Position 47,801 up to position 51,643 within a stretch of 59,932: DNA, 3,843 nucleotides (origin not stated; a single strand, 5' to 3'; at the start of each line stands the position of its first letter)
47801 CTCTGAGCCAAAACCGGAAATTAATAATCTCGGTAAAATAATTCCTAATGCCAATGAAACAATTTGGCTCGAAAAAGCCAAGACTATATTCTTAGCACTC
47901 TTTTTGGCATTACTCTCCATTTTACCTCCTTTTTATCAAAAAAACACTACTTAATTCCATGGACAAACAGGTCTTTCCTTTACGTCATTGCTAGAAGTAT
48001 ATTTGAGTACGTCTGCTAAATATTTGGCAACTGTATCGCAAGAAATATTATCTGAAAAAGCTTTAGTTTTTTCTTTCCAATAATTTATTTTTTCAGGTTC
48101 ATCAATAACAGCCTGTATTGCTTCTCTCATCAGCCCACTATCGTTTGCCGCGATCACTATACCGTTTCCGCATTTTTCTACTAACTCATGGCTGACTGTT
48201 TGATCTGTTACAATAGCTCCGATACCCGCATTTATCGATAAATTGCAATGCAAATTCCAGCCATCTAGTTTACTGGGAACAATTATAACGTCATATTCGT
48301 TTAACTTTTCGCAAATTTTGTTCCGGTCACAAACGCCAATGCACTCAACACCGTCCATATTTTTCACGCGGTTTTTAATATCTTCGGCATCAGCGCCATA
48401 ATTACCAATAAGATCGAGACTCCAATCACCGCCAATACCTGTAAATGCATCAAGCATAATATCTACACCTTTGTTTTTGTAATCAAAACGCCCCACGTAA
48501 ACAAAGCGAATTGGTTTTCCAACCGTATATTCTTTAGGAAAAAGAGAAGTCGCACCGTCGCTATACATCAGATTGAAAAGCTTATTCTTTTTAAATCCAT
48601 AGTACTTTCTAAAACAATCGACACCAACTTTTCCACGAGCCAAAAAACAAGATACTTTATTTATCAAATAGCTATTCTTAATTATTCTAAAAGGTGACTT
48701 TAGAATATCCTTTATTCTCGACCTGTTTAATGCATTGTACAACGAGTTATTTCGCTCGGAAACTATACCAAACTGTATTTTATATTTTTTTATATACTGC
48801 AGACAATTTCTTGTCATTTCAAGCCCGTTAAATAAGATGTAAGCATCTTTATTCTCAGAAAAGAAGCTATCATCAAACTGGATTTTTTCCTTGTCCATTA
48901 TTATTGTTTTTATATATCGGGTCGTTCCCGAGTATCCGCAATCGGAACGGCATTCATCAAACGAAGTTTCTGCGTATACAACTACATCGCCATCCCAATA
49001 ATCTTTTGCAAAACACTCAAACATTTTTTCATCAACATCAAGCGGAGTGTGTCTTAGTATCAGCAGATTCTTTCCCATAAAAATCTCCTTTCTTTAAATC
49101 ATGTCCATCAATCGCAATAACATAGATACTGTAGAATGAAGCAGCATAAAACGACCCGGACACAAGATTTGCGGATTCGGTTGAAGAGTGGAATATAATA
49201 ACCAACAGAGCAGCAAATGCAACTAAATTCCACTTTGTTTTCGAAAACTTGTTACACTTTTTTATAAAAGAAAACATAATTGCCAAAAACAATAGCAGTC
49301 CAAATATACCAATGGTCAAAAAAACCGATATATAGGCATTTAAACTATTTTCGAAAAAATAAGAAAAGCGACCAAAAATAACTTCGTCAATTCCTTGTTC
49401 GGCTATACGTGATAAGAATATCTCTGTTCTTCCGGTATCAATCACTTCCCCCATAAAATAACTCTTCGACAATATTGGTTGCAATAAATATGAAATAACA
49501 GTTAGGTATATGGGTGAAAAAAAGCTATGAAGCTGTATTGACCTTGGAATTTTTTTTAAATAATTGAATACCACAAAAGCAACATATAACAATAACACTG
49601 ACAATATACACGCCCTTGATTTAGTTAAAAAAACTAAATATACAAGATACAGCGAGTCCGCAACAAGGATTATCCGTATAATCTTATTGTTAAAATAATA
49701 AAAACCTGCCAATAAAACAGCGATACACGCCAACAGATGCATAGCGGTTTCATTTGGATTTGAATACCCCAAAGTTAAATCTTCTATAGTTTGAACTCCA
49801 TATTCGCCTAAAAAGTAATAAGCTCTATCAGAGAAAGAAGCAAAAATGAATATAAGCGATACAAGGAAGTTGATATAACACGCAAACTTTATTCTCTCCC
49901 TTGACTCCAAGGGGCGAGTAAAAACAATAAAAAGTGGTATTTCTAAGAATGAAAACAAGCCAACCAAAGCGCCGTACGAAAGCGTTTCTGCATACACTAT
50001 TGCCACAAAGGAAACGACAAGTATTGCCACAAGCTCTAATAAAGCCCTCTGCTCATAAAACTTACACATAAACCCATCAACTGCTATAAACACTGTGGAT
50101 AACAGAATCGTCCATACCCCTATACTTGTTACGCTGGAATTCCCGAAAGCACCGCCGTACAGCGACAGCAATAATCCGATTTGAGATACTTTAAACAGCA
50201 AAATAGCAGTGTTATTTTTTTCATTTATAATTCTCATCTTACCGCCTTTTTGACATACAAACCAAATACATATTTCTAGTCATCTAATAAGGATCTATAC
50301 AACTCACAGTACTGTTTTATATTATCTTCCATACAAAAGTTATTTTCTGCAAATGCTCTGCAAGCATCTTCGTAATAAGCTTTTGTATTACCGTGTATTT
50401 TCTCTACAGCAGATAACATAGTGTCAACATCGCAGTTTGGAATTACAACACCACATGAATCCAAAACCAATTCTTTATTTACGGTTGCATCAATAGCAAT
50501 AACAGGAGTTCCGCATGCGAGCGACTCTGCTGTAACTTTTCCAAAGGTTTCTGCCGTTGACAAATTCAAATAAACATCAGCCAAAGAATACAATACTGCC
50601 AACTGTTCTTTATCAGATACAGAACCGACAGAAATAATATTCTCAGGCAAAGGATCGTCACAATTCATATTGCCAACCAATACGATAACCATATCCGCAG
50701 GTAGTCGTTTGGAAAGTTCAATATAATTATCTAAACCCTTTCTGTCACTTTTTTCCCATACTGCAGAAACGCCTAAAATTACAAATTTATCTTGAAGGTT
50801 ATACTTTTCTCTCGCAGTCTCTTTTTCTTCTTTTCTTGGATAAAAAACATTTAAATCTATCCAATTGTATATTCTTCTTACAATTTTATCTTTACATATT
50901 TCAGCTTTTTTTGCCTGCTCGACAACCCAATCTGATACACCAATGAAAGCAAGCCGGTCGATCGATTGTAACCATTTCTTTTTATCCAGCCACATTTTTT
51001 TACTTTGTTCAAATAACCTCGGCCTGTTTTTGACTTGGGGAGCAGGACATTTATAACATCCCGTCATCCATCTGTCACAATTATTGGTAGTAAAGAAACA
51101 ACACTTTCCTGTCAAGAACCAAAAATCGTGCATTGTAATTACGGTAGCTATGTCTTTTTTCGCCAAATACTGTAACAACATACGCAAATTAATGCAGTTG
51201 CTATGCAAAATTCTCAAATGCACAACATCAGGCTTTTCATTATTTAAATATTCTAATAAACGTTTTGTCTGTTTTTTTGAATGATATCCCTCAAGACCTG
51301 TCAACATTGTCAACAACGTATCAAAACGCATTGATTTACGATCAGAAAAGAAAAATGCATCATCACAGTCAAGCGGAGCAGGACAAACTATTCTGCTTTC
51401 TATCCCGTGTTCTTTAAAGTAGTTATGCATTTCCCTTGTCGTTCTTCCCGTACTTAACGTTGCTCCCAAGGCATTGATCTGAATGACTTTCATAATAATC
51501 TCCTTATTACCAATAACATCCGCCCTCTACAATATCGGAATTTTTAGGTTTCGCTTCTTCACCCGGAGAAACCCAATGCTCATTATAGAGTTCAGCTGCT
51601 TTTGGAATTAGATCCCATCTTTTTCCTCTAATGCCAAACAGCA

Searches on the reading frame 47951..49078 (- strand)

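Call 82: search_protein_families(library=pfam, proteins=[window:47951-49078:-], max_evalue=0.00001)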
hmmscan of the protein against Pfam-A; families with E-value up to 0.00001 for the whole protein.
window:47951-49078:- (375 aa): 2 families
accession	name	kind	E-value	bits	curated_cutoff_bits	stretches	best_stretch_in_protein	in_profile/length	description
PF00534.26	Glycos_transf_1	-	2.1e-13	50.6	26.4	1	185-339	11-170/172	Glycosyl transferases group 1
PF13692.12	Glyco_trans_1_4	-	3.4e-13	50.5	27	1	191-326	3-141/142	Glycosyl transferases group 1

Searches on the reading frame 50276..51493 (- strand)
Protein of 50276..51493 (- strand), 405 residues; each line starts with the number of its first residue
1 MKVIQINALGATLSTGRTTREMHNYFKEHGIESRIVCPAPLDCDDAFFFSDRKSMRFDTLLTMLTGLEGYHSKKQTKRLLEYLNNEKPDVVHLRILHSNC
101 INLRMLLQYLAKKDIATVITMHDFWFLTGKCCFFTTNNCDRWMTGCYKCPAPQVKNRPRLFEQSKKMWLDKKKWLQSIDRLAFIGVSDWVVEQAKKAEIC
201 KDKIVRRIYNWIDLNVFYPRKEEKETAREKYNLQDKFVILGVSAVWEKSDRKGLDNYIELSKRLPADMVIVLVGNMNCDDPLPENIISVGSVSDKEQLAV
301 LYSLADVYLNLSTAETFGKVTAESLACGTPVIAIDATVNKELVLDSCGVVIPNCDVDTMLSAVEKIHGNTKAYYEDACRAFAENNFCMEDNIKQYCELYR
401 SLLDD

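Call 82: search_protein_families(library=pfam, proteins=[window:50276-51493:-], max_evalue=0.00001)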
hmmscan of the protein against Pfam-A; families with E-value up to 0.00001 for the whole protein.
window:50276-51493:- (405 aa): 3 families
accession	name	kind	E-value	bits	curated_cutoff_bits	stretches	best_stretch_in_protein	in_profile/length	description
PF00534.26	Glycos_transf_1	-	2.8e-15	56.7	26.4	1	224-370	2-159/172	Glycosyl transferases group 1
PF13692.12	Glyco_trans_1_4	-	6.1e-13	49.7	27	1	238-367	3-140/142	Glycosyl transferases group 1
PF13439.12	Glyco_transf_4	-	2.6e-10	41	28.5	1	16-215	5-169/170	Glycosyltransferase Family 4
